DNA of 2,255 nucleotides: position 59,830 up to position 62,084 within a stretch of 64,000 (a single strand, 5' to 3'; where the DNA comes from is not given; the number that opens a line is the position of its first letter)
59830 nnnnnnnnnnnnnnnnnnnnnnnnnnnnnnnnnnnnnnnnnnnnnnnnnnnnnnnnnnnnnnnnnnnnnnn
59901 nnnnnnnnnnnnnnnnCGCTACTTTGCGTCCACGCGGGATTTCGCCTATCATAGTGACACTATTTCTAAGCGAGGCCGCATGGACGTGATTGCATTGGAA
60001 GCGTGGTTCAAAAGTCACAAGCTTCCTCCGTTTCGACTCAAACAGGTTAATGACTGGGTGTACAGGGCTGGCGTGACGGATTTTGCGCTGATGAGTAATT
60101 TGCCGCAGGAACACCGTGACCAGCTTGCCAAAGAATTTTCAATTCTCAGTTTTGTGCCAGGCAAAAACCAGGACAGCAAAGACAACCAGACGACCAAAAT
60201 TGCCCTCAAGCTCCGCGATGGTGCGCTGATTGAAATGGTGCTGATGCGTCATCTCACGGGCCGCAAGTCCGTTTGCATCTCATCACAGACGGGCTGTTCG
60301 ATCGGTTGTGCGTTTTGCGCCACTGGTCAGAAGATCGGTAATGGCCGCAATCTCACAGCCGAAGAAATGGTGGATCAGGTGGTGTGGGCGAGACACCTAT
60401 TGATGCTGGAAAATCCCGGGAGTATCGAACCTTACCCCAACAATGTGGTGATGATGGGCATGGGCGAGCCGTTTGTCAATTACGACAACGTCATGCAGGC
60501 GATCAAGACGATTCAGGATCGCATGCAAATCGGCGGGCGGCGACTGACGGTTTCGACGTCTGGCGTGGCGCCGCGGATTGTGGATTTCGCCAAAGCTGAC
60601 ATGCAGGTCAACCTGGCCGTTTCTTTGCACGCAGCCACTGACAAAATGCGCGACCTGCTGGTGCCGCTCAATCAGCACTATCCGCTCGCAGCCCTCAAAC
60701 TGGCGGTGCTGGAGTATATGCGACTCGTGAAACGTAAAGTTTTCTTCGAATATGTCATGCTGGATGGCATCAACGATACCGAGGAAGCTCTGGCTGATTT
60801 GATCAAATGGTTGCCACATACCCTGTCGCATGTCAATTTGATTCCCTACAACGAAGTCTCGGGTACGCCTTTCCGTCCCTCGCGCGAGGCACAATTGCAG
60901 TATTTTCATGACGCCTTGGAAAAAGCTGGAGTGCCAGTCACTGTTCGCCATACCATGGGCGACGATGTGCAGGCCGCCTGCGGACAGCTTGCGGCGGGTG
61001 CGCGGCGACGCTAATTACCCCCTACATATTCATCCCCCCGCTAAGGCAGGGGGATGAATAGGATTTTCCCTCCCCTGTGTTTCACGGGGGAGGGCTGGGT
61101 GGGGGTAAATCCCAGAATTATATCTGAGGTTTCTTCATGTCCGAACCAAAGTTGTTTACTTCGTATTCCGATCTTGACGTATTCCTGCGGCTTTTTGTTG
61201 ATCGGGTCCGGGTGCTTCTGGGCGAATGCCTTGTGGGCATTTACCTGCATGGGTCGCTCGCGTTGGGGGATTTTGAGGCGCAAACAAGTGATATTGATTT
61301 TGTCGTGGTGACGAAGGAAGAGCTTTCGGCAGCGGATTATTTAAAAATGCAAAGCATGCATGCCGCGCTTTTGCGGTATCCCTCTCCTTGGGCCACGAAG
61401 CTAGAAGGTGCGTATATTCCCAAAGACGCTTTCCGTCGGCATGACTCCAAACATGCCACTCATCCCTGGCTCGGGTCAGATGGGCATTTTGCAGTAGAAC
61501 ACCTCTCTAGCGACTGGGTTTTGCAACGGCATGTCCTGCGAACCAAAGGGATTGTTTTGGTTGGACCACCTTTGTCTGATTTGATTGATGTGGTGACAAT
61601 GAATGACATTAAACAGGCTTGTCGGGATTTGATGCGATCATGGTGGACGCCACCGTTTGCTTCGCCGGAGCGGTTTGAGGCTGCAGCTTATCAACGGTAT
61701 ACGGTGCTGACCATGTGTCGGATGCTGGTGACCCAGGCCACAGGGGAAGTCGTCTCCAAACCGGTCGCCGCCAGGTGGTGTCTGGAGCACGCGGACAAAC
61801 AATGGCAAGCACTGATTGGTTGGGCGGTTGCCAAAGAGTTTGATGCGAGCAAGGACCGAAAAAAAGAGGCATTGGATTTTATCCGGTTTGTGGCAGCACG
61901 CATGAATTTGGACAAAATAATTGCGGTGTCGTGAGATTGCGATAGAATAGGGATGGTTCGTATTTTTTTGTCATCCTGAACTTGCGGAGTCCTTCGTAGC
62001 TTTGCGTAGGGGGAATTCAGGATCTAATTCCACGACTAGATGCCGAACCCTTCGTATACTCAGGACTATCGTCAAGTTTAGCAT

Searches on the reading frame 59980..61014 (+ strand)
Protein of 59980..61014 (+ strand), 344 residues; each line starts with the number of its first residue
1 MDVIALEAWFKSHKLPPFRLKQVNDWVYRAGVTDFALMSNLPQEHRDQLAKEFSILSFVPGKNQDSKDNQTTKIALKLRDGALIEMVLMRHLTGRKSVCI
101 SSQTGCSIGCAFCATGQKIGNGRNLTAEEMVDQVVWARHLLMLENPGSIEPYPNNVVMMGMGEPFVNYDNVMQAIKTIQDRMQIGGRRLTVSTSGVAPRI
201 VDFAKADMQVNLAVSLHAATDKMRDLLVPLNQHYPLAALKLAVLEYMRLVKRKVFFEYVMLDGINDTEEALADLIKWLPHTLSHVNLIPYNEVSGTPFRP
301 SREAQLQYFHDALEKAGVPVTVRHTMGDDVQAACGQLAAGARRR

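Call 16: search_protein_families(library=pfam, proteins=[window:59980-61014:+], max_evalue=0.001)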
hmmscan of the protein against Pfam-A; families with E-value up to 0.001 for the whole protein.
window:59980-61014:+ (344 aa): 2 families
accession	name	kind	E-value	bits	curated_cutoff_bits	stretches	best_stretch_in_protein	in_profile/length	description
PF04055.27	Radical_SAM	-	1.7e-16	61.3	29.5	1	100-275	1-166/166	Radical SAM superfamily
PF21016.3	RlmN_N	-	6.7e-12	45.4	24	1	2-55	7-60/60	Ribosomal RNA large subunit methyltransferase N-terminal domain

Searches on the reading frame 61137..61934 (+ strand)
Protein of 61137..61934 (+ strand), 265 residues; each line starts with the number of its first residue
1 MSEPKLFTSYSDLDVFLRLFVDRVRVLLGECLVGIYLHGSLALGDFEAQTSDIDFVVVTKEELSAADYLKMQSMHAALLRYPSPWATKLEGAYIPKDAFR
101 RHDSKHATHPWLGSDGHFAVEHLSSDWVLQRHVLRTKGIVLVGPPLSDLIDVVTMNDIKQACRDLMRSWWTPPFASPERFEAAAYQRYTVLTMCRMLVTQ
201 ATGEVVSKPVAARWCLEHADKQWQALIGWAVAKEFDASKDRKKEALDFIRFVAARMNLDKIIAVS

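Call 85: search_protein_families(library=pfam, proteins=[window:61137-61934:+], max_evalue=0.001)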
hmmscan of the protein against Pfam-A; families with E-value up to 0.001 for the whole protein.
window:61137-61934:+ (265 aa): 3 families
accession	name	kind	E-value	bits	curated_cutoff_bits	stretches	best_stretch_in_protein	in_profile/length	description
PF13427.11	AadA_C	-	3.1e-14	53.4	22.2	1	175-253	28-97/103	Aminoglycoside adenylyltransferase, C-terminal domain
PF01909.29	NTP_transf_2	-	2.4e-07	31.5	21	1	28-73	12-59/93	Nucleotidyltransferase domain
PF18765.7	Polbeta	-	1.5e-05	25.5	26.9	1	34-74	15-54/93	Polymerase beta, Nucleotidyltransferase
